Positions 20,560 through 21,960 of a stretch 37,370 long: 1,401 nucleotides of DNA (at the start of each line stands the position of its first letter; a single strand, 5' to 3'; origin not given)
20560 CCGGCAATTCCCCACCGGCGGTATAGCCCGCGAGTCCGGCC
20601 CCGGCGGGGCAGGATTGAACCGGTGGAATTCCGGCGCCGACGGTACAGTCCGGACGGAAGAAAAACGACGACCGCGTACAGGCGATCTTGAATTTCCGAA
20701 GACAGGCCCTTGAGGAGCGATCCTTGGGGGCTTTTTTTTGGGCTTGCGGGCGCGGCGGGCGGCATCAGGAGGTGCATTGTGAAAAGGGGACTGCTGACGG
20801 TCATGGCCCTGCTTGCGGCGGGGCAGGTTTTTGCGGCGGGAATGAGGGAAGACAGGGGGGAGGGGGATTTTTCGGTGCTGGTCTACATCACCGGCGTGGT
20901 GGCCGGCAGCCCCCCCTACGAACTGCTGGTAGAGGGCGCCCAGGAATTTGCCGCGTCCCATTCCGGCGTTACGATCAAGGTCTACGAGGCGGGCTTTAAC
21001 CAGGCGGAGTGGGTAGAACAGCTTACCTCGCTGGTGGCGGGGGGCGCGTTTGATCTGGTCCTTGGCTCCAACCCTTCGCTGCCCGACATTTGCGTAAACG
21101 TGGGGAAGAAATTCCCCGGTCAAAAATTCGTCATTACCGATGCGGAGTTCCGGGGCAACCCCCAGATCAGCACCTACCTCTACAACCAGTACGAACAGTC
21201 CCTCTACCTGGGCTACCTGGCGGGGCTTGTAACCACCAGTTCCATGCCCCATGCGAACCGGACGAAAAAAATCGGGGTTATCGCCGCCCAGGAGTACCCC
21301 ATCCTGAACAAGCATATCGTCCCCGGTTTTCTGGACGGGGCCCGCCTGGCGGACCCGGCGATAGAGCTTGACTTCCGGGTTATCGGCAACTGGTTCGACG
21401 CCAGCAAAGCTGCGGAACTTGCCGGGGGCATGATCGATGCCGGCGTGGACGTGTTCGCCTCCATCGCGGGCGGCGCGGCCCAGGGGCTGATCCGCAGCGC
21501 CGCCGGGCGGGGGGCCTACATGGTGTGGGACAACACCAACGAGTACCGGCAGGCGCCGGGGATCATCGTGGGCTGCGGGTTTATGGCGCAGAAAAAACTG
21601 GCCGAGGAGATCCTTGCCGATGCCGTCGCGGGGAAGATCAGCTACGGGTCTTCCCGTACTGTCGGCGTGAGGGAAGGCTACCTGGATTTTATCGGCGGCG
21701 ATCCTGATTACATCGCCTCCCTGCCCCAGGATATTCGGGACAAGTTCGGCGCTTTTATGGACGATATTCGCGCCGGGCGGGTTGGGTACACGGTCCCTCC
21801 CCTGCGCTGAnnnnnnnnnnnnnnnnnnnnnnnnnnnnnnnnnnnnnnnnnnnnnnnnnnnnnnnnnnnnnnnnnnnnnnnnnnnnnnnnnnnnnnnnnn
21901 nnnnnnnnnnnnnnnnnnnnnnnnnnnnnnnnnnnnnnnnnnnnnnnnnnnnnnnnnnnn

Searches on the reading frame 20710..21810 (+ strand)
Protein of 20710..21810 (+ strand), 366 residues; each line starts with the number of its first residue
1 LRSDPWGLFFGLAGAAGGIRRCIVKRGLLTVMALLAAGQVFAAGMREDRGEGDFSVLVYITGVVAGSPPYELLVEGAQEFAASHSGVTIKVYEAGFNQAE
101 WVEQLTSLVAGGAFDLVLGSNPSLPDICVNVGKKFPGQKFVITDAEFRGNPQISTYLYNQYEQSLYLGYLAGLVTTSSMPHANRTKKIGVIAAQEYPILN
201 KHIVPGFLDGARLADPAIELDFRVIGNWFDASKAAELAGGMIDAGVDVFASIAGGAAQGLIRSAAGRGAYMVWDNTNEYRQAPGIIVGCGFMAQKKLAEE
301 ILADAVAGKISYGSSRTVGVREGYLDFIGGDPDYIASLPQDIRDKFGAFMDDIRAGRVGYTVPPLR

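Call 56: search_protein_families(library=pfam, proteins=[window:20710-21810:+], max_evalue=0.01)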
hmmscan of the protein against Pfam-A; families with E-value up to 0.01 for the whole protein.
window:20710-21810:+ (366 aa): 1 family
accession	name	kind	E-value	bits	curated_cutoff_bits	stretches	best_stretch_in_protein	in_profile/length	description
PF02608.20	Bmp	-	7.3e-49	166.8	24.1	1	56-328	4-269/301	ABC transporter substrate-binding protein PnrA-like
